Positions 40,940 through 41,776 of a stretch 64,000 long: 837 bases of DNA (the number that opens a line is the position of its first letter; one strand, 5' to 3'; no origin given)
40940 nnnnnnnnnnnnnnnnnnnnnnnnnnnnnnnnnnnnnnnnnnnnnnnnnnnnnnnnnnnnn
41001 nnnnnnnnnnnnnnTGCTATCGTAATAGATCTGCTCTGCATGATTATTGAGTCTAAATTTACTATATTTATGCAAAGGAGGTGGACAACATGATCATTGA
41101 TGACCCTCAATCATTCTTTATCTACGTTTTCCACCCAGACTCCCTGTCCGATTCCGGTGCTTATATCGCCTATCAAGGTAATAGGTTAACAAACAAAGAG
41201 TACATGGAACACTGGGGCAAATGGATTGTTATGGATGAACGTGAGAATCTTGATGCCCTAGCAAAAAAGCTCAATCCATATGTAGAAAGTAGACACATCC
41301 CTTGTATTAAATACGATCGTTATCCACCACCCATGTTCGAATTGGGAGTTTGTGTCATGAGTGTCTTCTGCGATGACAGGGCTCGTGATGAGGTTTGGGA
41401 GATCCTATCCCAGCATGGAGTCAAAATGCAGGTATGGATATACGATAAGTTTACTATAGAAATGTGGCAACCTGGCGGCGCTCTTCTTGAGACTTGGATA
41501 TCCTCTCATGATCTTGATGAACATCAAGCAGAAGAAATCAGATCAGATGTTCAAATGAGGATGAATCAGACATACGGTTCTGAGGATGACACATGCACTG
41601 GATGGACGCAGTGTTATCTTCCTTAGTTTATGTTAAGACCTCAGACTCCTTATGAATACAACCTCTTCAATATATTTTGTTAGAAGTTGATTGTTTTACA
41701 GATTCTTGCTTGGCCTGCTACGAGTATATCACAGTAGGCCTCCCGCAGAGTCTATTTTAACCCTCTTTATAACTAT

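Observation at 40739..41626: Stand-alone MoaD/ThiS-like Gly-Gly protein plus an unknown 178-aa protein immediately after the vWA-MoxR-vWA cassette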

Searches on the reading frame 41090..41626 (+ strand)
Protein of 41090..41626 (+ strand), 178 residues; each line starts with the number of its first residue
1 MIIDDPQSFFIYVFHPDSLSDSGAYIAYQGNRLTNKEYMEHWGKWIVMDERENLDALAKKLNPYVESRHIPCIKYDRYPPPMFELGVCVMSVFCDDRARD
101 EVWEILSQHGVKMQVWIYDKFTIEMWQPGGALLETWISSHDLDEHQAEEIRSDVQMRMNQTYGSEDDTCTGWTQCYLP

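Call 3: search_protein_families(library=pfam, proteins=[window:41090-41626:+], max_evalue=0.1)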
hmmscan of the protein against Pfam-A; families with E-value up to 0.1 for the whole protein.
window:41090-41626:+ (178 aa): 1 family
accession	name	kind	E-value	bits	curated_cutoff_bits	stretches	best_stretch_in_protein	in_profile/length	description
PF15613.11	WSD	-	0.095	13.3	25.4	0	11-63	25-53/69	Williams-Beuren syndrome DDT (WSD), D-TOX E motif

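Call 4: search_protein_families(library=ncbifam, proteins=[window:41090-41626:+], max_evalue=0.1)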
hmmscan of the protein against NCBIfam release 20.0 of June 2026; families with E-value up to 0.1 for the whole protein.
window:41090-41626:+ (178 aa): 0 families

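Call 7: find_homologous_proteins(query=window:41090-41626:+)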
Query window:41090-41626:+ (178 aa): 22 proteins with E <= 0.001 among 33 candidates.
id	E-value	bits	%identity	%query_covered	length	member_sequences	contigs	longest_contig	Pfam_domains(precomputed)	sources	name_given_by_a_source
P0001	3.7e-123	426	100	100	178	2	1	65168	-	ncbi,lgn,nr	ncbi:MAG: hypothetical protein SVY53_13485 [Chloroflexota bacterium]|nr:hypothetical protein [Chloro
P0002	5.3e-84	298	68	99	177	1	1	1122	-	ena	-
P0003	8.3e-83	295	69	99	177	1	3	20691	-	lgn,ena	-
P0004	7.8e-62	226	55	98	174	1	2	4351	-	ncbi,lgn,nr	ncbi:MAG: hypothetical protein SVW57_08230 [Thermodesulfobacteriota bacterium]|nr:hypothetical prote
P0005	5.8e-61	223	56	98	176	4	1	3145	-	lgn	-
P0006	3.9e-59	217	53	98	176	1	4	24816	-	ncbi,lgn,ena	-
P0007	3.1e-58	214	55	97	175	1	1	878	-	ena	-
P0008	3.4e-58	214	54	98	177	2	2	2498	-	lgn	-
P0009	3.0e-57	211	53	97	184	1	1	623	-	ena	-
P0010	1.1e-56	209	52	98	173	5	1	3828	-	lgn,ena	-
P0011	1.4e-54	202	51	98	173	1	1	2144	-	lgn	-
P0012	3.3e-54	201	63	73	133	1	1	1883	-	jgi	jgi:hypothetical protein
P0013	4.6e-54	201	50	98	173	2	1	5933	-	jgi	jgi:hypothetical protein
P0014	2.0e-53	199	52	98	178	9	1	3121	-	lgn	-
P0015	1.2e-52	196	51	98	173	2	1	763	-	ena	-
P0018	2.2e-50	189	48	98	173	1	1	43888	-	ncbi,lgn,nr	ncbi:MAG: hypothetical protein SVZ03_15585 [Spirochaetota bacterium]|nr:hypothetical protein [Spiroc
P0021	2.8e-48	182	46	98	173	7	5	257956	-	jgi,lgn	jgi:hypothetical protein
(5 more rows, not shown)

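Call 9: find_encoding_contigs(protein=P0021, flank=10000, max_places=3)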
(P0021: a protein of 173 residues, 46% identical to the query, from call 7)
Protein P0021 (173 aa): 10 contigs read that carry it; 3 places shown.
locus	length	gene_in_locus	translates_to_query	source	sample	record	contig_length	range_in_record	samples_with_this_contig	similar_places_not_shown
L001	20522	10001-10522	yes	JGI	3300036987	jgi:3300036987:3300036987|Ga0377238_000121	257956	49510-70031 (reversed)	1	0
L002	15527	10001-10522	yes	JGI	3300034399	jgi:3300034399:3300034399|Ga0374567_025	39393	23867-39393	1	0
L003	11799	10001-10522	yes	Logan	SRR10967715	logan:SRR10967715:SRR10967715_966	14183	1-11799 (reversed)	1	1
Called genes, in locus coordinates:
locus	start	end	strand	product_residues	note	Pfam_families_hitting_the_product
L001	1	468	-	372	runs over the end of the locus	PF02424:ApbE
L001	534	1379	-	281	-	PF00970:FAD_binding_6 (weak), PF00175:NAD_binding_1, PF10418:DHODB_Fe-S_bind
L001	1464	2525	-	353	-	PF13183:Fer4_8 (faint), PF13746:Fer4_18 (faint), PF00037:Fer4 (faint), PF17179:Fer4_22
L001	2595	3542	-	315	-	PF00037:Fer4 (faint)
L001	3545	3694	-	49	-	PF02662:FlpD (weak)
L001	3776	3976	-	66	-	PF02662:FlpD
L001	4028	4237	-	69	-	-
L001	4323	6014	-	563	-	PF03480:DctP, PF01471:PG_binding_1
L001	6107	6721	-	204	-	PF12724:Flavodoxin_5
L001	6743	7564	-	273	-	PF01583:APS_kinase (weak), PF02374:ArsA_ATPase (faint), PF10609:ParA, PF13614:AAA_31 (weak), PF00142:Fer4_NifH (weak), PF01656:CbiA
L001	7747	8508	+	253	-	PF01012:ETF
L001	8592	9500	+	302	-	PF01012:ETF, PF00766:ETF_alpha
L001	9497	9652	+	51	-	-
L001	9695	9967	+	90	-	PF02597:ThiS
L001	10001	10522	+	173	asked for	-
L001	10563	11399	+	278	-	PF00899:ThiF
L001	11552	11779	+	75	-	-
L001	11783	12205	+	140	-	PF02661:Fic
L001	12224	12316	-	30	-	-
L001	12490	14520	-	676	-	PF01564:Spermine_synth (faint)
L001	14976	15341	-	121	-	-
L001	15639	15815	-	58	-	-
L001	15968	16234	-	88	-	-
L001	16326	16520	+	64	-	-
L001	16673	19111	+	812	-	PF13289:SIR2_2, PF25199:nSTAND_NTPase5 (weak)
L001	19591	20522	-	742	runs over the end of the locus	PF03968:LptD_N (faint), PF19838:LptD_2 (weak), PF04453:LptD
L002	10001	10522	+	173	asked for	-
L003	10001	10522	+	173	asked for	-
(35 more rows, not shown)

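Call 10: find_encoding_contigs(protein=P0018, flank=10000, max_places=2)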
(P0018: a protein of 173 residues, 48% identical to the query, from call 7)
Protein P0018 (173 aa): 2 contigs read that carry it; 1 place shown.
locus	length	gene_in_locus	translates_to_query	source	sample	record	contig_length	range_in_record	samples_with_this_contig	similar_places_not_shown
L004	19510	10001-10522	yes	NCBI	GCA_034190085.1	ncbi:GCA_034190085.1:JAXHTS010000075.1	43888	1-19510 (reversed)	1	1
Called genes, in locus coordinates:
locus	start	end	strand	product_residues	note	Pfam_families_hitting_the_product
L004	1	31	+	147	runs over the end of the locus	-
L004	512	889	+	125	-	PF02675:AdoMet_dc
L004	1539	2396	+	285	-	PF17284:Spermine_synt_N, PF01564:Spermine_synth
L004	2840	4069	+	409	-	PF16548:FlgT_N (weak)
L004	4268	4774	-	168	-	PF00334:NDK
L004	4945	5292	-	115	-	-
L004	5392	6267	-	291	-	PF08551:DUF1751 (weak), PF01694:Rhomboid, PF20216:DUF6576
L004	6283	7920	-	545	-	PF00072:Response_reg, PF01590:GAF (faint), PF13185:GAF_2, PF01966:HD, PF13487:HD_5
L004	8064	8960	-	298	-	PF01634:HisG, PF08029:HisG_C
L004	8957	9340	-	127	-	PF01502:PRA-CH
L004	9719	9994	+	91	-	PF02597:ThiS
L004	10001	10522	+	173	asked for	-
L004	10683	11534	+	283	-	PF20030:bpMoxR, PF13191:AAA_16 (weak), PF00004:AAA, PF07728:AAA_5, PF08406:CbbQ_C (weak)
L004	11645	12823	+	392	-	PF00083:Sugar_tr, PF07690:MFS_1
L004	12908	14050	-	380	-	PF05958:tRNA_U5-meth_tr, PF03602:Cons_hypoth95 (weak), PF05175:MTS, PF13847:Methyltransf_31, PF13649:Methyltransf_25 (weak)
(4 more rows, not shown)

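Call 11: find_encoding_contigs(protein=P0006, flank=10000, max_places=2)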
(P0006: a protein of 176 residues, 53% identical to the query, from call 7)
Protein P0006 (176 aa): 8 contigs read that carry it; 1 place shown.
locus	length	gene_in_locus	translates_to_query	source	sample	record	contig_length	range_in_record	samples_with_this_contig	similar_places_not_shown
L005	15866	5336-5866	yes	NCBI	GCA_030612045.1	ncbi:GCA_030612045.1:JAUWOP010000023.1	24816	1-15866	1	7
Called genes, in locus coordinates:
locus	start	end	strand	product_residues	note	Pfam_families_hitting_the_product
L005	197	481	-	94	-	-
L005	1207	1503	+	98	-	PF00166:Cpn10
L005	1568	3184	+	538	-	PF00118:Cpn60_TCP1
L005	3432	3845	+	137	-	PF01951:Archease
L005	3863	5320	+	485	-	PF01139:RtcB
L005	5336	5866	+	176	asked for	-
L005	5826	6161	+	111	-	PF02597:ThiS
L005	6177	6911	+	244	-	PF00899:ThiF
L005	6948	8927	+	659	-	PF00724:Oxidored_FMN, PF01266:DAO (faint), PF00890:FAD_binding_2 (faint), PF07992:Pyr_redox_2, PF12831:FAD_oxidored, PF13450:NAD_binding_8 (weak), PF13738:Pyr_redox_3, PF00070:Pyr_redox, +5 more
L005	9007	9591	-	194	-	PF01841:Transglut_core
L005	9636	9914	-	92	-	PF01649:Ribosomal_S20p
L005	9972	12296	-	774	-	PF13328:HD_4, PF01966:HD, PF04607:RelA_SpoT, PF02824:TGS, PF19296:RelA_AH, PF28438:RelA_RIS, PF13291:ACT_4, PF01842:ACT (faint)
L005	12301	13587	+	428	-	PF01595:CNNM, PF00571:CBS, PF03471:CorC_HlyC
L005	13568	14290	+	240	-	PF10105:DUF2344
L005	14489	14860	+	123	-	PF07736:CM_1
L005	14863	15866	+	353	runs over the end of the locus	PF18152:DAHP_snth_FXD, PF00793:DAHP_synth_1, PF03102:NeuB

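Call 12: find_encoding_contigs(protein=P0003, flank=10000, max_places=2)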
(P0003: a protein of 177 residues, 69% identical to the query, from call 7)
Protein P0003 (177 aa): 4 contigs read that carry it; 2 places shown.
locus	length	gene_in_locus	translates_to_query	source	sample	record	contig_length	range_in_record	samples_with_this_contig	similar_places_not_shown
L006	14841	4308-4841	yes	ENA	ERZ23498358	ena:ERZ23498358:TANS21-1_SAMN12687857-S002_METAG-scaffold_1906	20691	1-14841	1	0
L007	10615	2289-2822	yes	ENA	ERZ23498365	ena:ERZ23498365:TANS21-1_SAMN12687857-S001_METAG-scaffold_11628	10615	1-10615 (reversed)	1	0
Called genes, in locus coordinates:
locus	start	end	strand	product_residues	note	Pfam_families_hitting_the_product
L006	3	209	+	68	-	?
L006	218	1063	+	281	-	PF20030:bpMoxR (weak), PF13191:AAA_16 (weak), PF00004:AAA (weak), PF07728:AAA_5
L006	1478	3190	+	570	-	-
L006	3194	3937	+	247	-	PF00899:ThiF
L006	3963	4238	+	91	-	PF02597:ThiS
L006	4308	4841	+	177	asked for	-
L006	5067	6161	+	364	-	PF04055:Radical_SAM, PF13186:SPASM (faint)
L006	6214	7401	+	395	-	PF04055:Radical_SAM, PF13353:Fer4_12 (weak), PF13186:SPASM (weak)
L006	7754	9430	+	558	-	PF00920:ILVD_EDD_N, PF24877:ILV_EDD_C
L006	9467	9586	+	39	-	-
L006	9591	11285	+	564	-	PF02776:TPP_enzyme_N, PF00205:TPP_enzyme_M, PF02775:TPP_enzyme_C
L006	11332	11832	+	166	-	PF01842:ACT, PF22629:ACT_AHAS_ss, PF13710:ACT_5, PF10369:ALS_ss_C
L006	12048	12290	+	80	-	PF12797:Fer4_2 (faint), PF12837:Fer4_6 (faint), PF13237:Fer4_10 (faint), PF14697:Fer4_21, PF12838:Fer4_7 (weak), PF00037:Fer4 (weak)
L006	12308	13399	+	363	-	PF01855:POR_N, PF02780:Transketolase_C, PF17147:PFOR_II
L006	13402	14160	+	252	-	PF02775:TPP_enzyme_C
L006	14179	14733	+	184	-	PF01558:POR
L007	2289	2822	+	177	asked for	-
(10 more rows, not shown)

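Call 16: find_related_loci(query=A1, collection=genome_contigs, flank=10000)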
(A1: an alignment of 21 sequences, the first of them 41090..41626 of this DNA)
Query A1 (178 aa) in genome_contigs; peptide patterns used: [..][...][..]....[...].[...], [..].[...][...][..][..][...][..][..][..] (x = any residue, [..] = any of these).
115 stretches matched a pattern; 83 encode a relative of the query (tblastn E <= 1e-3); the best 80 are kept; 80 distinct loci.
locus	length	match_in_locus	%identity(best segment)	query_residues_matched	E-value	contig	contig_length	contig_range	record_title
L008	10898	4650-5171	53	1-174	2e-63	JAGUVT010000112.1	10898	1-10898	MAG: Deltaproteobacteria bacterium isolate DeMMO5_3 c_000000004723, whole genome shotgun sequence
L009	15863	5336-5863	53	1-174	2e-62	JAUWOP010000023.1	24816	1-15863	MAG: Chloroflexota bacterium isolate CSMAG_2453 CSMAG_2453_k141_783779_length_24816_cov_15.4899, whole genome shotgun se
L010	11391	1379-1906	51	1-174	2e-59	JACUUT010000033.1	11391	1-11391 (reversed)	MAG: Dehalococcoidia bacterium isolate Kmv38 NODE_2795_length_11391_cov_6.680840, whole genome shotgun sequence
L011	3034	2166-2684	50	1-174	9e-59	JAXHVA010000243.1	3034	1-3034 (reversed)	MAG: Thermodesulfobacteriota bacterium isolate MAG65_tar_biofilm MAG65_243, whole genome shotgun sequence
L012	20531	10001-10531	48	1-174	1e-57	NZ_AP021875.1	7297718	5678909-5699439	Desulfosarcina widdelii strain PP31 chromosome, complete genome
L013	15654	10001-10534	49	1-174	4e-57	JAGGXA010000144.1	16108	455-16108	MAG: Deltaproteobacteria bacterium isolate AUK140 PB_MBMC_094_c_000000000092, whole genome shotgun sequence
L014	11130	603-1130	51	1-174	2e-56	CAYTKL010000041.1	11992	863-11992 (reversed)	MAG TPA_asm: uncultured Dehalococcoidales bacterium isolate binchicken_co334_272 genome assembly, contig: NODE_9743_leng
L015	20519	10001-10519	49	1-174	2e-56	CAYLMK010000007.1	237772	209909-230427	MAG TPA_asm: uncultured Thermodesulfobacteriota bacterium isolate binchicken_co274_253 genome assembly, contig: NODE_64_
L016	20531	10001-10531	48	1-178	7e-56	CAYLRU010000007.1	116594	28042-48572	MAG TPA_asm: uncultured Desulfobacteraceae bacterium isolate SRP338002_co1_209 genome assembly, contig: NODE_161_length_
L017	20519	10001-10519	47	1-174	4e-56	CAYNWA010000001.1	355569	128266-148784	MAG TPA_asm: uncultured Smithella sp. isolate binchicken_co405_44 genome assembly, contig: NODE_16_length_355569_cov_32.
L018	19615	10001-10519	48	1-174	2e-55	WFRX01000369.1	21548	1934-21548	MAG: bacterium isolate S015_6 k151_811038, whole genome shotgun sequence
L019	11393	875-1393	51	1-174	2e-55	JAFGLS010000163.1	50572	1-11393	MAG: Syntrophaceae bacterium isolate Zod_Metabat.41 k87_8721488, whole genome shotgun sequence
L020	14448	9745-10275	48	1-178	1e-55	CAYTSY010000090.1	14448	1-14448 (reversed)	MAG TPA_asm: uncultured Desulfobacteraceae bacterium isolate binchicken_co232_234 genome assembly, contig: NODE_8214_len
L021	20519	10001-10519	47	1-174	2e-55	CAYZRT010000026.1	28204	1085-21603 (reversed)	MAG TPA_asm: uncultured Smithella sp. isolate SRP192927_co6_71 genome assembly, contig: NODE_3222_length_28204_cov_11.32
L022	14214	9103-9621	50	1-174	2e-55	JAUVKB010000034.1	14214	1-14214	MAG: Deltaproteobacteria bacterium isolate CSMAG_469 CSMAG_469_k127_3959544_length_14214_cov_21.9390, whole genome shotg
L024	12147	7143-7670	50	1-174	3e-55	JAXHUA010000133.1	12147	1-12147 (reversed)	MAG: Chloroflexota bacterium isolate MAG39_tar_biofilm MAG39_133, whole genome shotgun sequence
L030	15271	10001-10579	47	1-174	2e-54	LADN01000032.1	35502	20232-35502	MAG: Peptococcaceae bacterium BRH_c4a BRHa_1001925, whole genome shotgun sequence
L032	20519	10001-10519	48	1-174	3e-54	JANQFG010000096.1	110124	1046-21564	MAG: bacterium isolate PL23a_bin.76 k99_5172802, whole genome shotgun sequence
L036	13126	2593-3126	47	1-174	6e-54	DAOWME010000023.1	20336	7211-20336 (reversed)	MAG TPA_asm: Deltaproteobacteria bacterium isolate CSMAG_2994 CSMAG_2994_k141_170396_length_20336_cov_65.7474, whole gen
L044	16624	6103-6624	48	1-174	8e-53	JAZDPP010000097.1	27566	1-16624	MAG: Pseudomonadota bacterium isolate MEGAHIT-group-0.852 k141_8795469, whole genome shotgun sequence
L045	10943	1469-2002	46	1-174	9e-53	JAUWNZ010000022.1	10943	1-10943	MAG: Pseudomonadota bacterium isolate CSMAG_2437 CSMAG_2437_k141_53134_length_10943_cov_33.9328, whole genome shotgun se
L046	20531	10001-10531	46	1-174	1e-52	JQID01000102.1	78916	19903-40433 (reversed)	Desulfosporosinus sp. Tol-M Desulfosporosinus_sp._Tol-M_Contig_bssA, whole genome shotgun sequence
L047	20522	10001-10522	47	1-174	2e-52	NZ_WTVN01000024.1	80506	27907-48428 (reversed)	Aromatoleum toluvorans strain Td21 NODE_24_length_80506_cov_31.3353, whole genome shotgun sequence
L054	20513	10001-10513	46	1-171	9e-52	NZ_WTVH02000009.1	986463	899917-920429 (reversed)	Aromatoleum buckelii strain U120 2, whole genome shotgun sequence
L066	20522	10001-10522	46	1-174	5e-50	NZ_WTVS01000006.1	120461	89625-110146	Aromatoleum toluolicum strain T NODE_6_length_120461_cov_21.5562, whole genome shotgun sequence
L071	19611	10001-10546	45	1-177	6e-49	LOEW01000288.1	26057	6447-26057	MAG: Desulfosporosinus sp. BRH_c37 BRHa_1007034, whole genome shotgun sequence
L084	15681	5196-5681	43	1-164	7e-40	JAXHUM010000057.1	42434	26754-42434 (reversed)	MAG: Thermodesulfobacteriota bacterium isolate MAG51_tar_biofilm MAG51_57, whole genome shotgun sequence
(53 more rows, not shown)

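Call 23: predict_structure(alignment_id=A1)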
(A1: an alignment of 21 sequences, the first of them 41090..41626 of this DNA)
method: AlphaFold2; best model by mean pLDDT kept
length: 178 residues; sequences in the alignment: 21
mean_pLDDT: 92.7   pTM: 0.87
mean pLDDT of the five models: 92.7, 91.8, 91.4, 89.7, 89.3
residues with pLDDT >= 90: 145; 70-90: 29; 50-70: 4; < 50: 0
segments of 3 or more residues with pLDDT < 50: none
pLDDT, mean of each block of 10 residues (from residue 1): 91 89 88 96 97 97 97 94 85 98 98 93 95 94 97 95 94 68
secondary structure, 60 per line:
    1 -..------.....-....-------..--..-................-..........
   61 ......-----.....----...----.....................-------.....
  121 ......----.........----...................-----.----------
elements in order: E10-14 H16-19 H35-41 E42-49 H51-66 E72-76 E88-95 H96-108 E116-118 H119-126 H131-139 H144-162

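Call 26: fold_search(model_id=the predicted structure, library=pdb)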
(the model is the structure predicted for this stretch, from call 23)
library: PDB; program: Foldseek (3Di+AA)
matches with E <= 10: 457; with E <= 0.001: 0
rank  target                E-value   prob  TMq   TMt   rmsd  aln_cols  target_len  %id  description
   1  1ztp_B                6.5e-03  0.99  0.42  0.33   8.5       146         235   20  X-ray structure of gene product from homo sapiens Hs.433573 (released 2005-06-14)
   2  1ztp_C                3.8e-02  1.00  0.40  0.32   2.6        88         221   20  X-ray structure of gene product from homo sapiens Hs.433573 (released 2005-06-14)
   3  6o80                  4.9e-02  0.63  0.28  0.28   5.5       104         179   10  Trypanosoma cruzi EIF4E5 translation initiation factor in complex with m7GTP (released 2019-05-01)
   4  6gdw_A                6.8e-02  0.93  0.31  0.48   4.9        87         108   14  Structure of CutA from Synechococcus elongatus PCC7942 complexed with 2 molecules of Bis-Tris (released 2019-05-08)
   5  9q72                  7.2e-02  0.87  0.31  0.30   4.1        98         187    9  Trypanosoma brucei EIF4E5 translation initiation factor in complex with cap-4 (released 2025-11-26)
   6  6gdv_B                9.4e-02  0.94  0.33  0.51   4.2        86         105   14  Structure of CutA from Synechococcus elongatus PCC7942 complexed with Bis-Tris molecule (released 2019-05-08)
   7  9q75_C                1.0e-01  0.57  0.29  0.29   5.3       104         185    9  Crystal structure of T. cruzi EIF4E5 in complex with EIF4G1 peptide and cap-4. (released 2026-01-21)
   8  2zfh_C                1.1e-01  0.87  0.33  0.51   3.9        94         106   12  Crystal structure of putative CutA1 from Homo sapiens at 2.05A resolution (released 2008-01-22)
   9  9q75_A                1.2e-01  0.75  0.32  0.31   4.2       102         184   11  Crystal structure of T. cruzi EIF4E5 in complex with EIF4G1 peptide and cap-4. (released 2026-01-21)
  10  1osc_B                1.3e-01  0.85  0.33  0.50   3.9        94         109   12  Crystal structure of rat CUTA1 at 2.15 A resolution (released 2003-11-25)
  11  6o7y                  1.3e-01  0.60  0.29  0.29   5.3       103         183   12  Trypanosoma cruzi EIF4E5 translation initiation factor in complex with cap-4 (released 2019-05-01)
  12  6gdu_A                1.4e-01  0.90  0.32  0.49   4.9        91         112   15  Structure of CutA from Synechococcus elongatus PCC7942 (released 2019-05-08)
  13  2zfh_B                1.4e-01  0.89  0.32  0.49   3.8        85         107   13  Crystal structure of putative CutA1 from Homo sapiens at 2.05A resolution (released 2008-01-22)
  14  6gdu_C                1.5e-01  0.85  0.31  0.49   5.1        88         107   14  Structure of CutA from Synechococcus elongatus PCC7942 (released 2019-05-08)
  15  8tge_J                1.5e-01  0.75  0.29  0.48   5.1        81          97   16  Crystal structure of the Methanosarcina mazei glutamine synthetase in complex with GlnK1 (released 2023-11-15)
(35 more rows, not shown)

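Call 35: search_solved_structures(query=A1, max_evalue=10, show_alignments=2)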
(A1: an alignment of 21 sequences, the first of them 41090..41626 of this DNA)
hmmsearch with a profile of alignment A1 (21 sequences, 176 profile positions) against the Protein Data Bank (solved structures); distinct sequences matched with E-value up to 10: 0.

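Call 39: search_protein_families(library=pfam, proteins=[L032:1443-3947:-, L044:6630-7382:+, L047:9136-9708:+, L047:10573-11163:+, L047:11160-12083:+, L047:9705-9986:+, L022:11400-12518:+, L084:5196-6377:+], max_evalue=0.01)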
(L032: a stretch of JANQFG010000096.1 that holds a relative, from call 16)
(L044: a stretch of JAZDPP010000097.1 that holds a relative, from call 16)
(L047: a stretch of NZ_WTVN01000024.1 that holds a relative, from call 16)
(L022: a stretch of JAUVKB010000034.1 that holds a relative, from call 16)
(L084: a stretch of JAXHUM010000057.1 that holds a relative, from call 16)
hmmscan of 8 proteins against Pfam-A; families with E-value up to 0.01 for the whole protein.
L032:1443-3947:- (835 aa): 2 families
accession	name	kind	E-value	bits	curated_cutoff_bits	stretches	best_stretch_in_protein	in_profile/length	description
PF02901.20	PFL-like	-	7.7e-130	434.9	24.3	1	54-671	21-623/647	Pyruvate formate lyase-like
PF01228.26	Gly_radical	-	4e-29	101.7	22.2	1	714-816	3-106/106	Glycine radical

L044:6630-7382:+ (251 aa): 4 families
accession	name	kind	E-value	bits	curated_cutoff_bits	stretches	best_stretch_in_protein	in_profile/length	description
PF00899.27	ThiF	-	2.7e-78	262.8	28.1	1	12-242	1-237/238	ThiF family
PF02558.23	ApbA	-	2.7e-05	24.3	22.2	1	34-141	1-85/150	Ketopantoate reductase PanE/ApbA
PF01266.30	DAO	-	0.00092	19.3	27.9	1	35-78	3-48/353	FAD dependent oxidoreductase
PF13241.12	NAD_binding_7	-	0.002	19.1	22.1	1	29-147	5-86/104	Putative NAD(P)-binding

L047:9136-9708:+ (190 aa): 1 family
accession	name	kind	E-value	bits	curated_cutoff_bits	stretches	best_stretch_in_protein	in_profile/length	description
PF13526.11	DUF4125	-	1.4e-56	191.8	25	1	5-181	3-196/197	Protein of unknown function (DUF4125)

L047:10573-11163:+ (196 aa): 2 families
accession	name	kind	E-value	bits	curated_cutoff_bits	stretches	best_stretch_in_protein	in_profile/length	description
PF14076.12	DUF4258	-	5.6e-12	46.2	25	1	26-95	1-70/71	Domain of unknown function (DUF4258)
PF15731.11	MqsA_antitoxin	-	0.00026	21.5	30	1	121-177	2-58/131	Antitoxin component of bacterial toxin-antitoxin system, MqsA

L047:11160-12083:+ (307 aa): 1 family
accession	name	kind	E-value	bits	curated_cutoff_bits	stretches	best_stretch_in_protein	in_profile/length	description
PF13228.11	DUF4037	-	2.1e-36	125.1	22.1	1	125-224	1-100/101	Domain of unknown function (DUF4037)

L047:9705-9986:+ (93 aa): 1 family
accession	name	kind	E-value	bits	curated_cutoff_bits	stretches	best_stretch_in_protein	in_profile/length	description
PF02597.26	ThiS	-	1.9e-09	38.4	22.5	1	20-93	14-76/76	ThiS family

L022:11400-12518:+ (373 aa): 3 families
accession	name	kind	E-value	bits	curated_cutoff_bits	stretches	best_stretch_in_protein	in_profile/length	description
PF04055.27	Radical_SAM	-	2.3e-26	93.4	29.5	1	26-172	2-149/166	Radical SAM superfamily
PF13186.11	SPASM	-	2.8e-10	40.8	21.5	1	273-333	1-66/67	Iron-sulfur cluster-binding domain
PF13353.11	Fer4_12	-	8.7e-05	23.3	22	1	29-120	13-100/137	4Fe-4S single cluster domain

L084:5196-6377:+ (393 aa): 2 families
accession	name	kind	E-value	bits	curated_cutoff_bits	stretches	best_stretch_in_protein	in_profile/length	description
PF13526.11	DUF4125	-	1e-75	254.2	25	1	191-386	2-197/197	Protein of unknown function (DUF4125)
PF19416.4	Astro_VPg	-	0.0083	17.4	25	0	254-308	23-75/104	Astrovirus VPg protein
